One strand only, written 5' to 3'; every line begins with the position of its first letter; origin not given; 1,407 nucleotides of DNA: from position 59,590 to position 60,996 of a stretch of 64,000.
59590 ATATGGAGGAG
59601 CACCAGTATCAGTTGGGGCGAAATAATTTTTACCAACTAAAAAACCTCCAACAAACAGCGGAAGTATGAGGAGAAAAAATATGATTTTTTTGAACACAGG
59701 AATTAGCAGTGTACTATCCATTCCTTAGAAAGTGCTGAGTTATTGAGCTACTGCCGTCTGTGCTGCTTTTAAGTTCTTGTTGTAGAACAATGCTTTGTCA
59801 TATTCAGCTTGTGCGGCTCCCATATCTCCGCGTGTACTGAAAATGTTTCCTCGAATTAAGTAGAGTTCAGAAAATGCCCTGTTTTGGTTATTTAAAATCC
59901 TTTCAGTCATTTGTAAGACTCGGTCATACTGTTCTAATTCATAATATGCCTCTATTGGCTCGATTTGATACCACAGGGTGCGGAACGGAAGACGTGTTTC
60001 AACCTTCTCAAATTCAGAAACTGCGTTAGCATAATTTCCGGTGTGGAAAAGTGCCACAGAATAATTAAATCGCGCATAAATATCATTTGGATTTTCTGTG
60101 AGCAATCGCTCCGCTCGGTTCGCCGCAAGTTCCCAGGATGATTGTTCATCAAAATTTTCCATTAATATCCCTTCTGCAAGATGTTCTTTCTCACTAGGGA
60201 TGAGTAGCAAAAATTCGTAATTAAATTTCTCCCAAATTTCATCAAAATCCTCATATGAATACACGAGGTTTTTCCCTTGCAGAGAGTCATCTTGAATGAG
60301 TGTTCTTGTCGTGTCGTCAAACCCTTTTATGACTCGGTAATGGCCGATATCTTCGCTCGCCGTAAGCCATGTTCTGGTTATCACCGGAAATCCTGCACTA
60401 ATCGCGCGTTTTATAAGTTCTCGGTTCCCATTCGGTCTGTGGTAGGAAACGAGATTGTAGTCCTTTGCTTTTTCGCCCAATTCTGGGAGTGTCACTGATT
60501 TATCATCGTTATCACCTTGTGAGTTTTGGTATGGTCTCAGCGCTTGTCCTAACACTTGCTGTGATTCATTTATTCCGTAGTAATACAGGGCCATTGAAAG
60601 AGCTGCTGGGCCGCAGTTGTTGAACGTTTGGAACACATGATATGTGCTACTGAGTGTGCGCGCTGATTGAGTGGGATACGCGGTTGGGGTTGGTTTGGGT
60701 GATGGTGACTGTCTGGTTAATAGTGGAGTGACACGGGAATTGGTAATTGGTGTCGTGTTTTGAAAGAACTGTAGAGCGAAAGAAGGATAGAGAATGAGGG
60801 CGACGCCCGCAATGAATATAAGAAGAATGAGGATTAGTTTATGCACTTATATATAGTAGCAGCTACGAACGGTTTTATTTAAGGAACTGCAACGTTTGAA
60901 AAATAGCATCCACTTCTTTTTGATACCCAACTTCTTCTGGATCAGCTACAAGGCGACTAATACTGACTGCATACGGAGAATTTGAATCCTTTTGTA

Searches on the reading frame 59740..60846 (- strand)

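Call 87: search_protein_families(library=pfam, proteins=[window:59740-60846:-], max_evalue=0.001)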
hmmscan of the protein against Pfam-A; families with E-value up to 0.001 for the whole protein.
window:59740-60846:- (368 aa): 8 families
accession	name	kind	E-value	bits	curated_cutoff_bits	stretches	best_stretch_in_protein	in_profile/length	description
PF13529.12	Peptidase_C39_2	-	1.1e-12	49.1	24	1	73-187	8-141/143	Peptidase_C39 like family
PF13432.12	TPR_16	-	1e-06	29.5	32.7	1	234-284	9-59/65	Tetratricopeptide repeat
PF03412.21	Peptidase_C39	-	6.3e-06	26.5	22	1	76-207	11-123/133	Peptidase C39 family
PF13371.12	TPR_9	-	2.1e-05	24.8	35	0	235-281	8-54/73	Tetratricopeptide repeat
PF07719.23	TPR_2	-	0.00019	21.7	27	0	258-282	3-27/34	Tetratricopeptide repeat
PF14559.12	TPR_19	-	0.00025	21.7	25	0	238-282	7-51/68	Tetratricopeptide repeat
PF13181.12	TPR_8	-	0.00044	20.6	25.7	0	327-353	2-28/34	Tetratricopeptide repeat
PF12895.13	ANAPC3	-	0.00068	20.3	27.2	1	238-312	5-77/82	Anaphase-promoting complex, cyclosome, subunit 3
